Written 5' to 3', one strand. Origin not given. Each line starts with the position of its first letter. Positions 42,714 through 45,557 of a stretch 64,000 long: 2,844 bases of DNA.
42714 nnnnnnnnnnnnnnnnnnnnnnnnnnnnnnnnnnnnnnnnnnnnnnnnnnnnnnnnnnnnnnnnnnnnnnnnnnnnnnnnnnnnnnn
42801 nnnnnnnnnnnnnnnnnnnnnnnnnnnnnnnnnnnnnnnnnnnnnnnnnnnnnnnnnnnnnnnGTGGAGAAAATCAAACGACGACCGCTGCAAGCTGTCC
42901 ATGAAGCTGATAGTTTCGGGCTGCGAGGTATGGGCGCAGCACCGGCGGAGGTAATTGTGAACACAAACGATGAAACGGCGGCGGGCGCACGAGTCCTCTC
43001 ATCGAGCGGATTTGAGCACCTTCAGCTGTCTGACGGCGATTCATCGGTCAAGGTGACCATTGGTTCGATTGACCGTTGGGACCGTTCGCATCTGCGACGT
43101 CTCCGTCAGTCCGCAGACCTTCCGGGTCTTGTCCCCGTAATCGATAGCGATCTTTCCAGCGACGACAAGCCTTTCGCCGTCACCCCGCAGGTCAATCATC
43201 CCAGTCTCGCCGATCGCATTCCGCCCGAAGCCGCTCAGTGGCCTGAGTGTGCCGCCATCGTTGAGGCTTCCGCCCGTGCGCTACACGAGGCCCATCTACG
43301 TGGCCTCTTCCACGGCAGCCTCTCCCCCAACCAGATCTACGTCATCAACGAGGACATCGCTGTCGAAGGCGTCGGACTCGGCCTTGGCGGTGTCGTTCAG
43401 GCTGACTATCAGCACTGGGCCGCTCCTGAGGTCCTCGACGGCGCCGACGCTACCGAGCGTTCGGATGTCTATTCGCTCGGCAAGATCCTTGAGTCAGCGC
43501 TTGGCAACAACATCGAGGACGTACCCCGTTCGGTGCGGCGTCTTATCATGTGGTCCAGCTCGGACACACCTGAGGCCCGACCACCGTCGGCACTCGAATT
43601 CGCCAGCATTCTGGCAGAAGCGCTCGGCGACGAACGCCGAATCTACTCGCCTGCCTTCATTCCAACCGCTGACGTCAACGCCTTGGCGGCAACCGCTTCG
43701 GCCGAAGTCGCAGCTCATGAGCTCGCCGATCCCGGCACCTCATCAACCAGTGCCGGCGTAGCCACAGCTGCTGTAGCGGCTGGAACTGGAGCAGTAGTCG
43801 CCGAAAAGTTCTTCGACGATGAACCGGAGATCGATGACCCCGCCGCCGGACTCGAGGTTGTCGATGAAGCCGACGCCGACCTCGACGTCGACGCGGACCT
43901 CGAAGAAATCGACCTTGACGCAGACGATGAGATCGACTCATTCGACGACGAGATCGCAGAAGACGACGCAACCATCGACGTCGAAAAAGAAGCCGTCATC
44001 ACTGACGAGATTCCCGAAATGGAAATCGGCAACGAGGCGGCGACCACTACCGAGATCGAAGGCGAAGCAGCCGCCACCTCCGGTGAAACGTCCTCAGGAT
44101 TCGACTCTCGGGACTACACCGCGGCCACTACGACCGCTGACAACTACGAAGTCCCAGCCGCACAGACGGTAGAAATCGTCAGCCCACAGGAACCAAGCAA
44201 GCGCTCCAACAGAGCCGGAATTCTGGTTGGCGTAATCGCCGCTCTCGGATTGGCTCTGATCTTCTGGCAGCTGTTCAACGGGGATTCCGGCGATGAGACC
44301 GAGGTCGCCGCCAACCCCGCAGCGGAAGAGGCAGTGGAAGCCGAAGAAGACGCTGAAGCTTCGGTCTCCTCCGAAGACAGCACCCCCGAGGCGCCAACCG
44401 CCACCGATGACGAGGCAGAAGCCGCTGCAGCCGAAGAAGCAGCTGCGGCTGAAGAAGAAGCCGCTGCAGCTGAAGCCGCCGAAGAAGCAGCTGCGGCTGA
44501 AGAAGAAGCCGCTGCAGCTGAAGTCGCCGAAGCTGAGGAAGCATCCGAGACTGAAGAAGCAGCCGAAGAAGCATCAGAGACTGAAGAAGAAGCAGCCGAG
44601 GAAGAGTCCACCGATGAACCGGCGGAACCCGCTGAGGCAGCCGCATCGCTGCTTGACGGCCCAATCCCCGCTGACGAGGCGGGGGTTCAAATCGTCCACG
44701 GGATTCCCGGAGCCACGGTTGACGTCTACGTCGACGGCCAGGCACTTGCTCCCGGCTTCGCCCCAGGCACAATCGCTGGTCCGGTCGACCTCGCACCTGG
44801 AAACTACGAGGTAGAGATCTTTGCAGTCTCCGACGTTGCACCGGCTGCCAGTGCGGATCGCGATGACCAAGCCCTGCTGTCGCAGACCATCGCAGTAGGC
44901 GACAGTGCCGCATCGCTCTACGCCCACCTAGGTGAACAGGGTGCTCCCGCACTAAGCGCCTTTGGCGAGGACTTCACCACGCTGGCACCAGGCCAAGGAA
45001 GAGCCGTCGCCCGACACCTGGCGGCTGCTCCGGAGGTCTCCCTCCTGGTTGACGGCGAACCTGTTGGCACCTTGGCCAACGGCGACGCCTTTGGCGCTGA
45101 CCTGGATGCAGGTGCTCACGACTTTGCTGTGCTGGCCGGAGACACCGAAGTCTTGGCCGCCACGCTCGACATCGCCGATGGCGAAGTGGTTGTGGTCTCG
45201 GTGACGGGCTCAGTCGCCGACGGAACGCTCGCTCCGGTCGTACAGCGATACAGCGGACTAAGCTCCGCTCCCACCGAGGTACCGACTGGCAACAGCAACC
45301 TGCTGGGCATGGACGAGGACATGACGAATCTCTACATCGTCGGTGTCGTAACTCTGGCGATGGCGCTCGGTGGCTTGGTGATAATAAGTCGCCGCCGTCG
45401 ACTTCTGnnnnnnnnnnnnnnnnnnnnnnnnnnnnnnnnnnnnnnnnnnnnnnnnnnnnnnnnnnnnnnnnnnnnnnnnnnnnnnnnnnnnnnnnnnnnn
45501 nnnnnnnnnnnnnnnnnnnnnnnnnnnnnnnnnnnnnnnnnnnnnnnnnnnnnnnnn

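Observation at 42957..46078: Degenerate Ser/Thr-kinase-like domain fused to a DUF4397 surface domain and translationally coupled to a sortase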

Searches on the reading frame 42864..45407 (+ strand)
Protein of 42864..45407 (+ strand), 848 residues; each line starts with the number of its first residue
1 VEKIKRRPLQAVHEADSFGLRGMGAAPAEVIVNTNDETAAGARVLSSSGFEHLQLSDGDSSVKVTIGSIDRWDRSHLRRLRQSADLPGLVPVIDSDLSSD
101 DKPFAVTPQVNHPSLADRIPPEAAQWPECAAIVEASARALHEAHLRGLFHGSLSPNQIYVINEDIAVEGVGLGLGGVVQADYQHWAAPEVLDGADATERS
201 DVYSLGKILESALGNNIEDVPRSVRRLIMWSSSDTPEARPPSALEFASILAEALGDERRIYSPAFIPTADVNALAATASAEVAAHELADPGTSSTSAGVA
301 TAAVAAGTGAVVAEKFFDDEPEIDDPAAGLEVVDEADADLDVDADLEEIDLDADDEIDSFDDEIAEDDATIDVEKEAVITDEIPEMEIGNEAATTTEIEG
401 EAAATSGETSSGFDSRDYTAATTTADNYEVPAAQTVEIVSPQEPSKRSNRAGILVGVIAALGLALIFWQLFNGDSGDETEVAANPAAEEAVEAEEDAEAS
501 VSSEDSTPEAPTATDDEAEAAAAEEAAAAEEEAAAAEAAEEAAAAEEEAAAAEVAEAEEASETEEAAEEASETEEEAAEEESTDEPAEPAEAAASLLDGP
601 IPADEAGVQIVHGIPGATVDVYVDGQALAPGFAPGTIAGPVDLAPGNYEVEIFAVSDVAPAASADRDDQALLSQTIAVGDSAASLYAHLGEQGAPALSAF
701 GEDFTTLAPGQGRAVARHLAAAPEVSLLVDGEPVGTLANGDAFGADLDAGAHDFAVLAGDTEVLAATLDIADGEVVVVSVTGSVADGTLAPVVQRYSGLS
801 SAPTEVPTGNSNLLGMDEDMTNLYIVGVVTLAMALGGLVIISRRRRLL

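Call 3: search_protein_families(library=pfam, proteins=[window:42864-45407:+], max_evalue=1)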
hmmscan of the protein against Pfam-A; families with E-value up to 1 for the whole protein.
window:42864-45407:+ (848 aa): 4 families
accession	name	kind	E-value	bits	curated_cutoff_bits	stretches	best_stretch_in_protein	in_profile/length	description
PF14344.12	DUF4397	-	5.3e-16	59.7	30.6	1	606-726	1-117/119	Domain of unknown function (DUF4397)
PF00069.31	Pkinase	-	0.012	15.4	31.7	1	183-211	161-189/263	Protein kinase domain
PF06832.18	BiPBP_C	-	0.1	13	26.8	0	715-756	36-78/90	Penicillin-Binding Protein C-terminus Family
PF07714.23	PK_Tyr_Ser-Thr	-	0.15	11.8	23.1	1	184-207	169-192/258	Protein tyrosine and serine/threonine kinase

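Call 4: search_protein_families(library=ncbifam, proteins=[window:42864-45407:+], max_evalue=1)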
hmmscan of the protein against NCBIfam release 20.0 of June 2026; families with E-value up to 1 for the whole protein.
window:42864-45407:+ (848 aa): 7 families
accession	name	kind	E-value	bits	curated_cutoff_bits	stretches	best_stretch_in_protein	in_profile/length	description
NF047741.1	antiphage_MADS6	equivalog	7.7e-07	28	460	1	94-209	263-393/612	methylation-associated defense system protein kinase MAD6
NF033761.1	gliding_GltJ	equivalog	4.9e-05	22.6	450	1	374-586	289-519/671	adventurous gliding motility protein GltJ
NF033483.0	PknB_PASTA_kin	equivalog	0.0022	17.1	450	1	88-209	68-198/563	Stk1 family PASTA domain-containing Ser/Thr kinase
NF009651.0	PRK13184.1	equivalog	0.29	9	839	1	184-210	196-222/932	serine/threonine-protein kinase PknD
NF047351.1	lipase_YSIRK_Sa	exception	0.33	9.2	650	1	497-578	44-219/704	YSIRK-targeted triacylglycerol lipase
TIGR01167.1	LPXTG_anchor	domain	0.38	11.5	15.9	1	815-845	6-33/34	LPXTG cell wall anchor domain-containing protein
NF002359.0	PRK01318.2-6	equivalog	0.8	7.9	600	0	463-556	18-112/624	membrane protein insertase YidC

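Call 78: list_cluster_members(proteins=[window:42957-45407:+, window:45407-46075:+])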
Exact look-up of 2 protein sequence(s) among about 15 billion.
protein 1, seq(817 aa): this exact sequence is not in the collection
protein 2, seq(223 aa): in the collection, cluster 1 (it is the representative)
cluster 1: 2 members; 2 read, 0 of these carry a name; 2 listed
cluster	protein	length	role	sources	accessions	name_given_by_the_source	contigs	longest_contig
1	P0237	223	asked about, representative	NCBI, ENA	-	-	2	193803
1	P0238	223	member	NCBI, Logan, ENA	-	-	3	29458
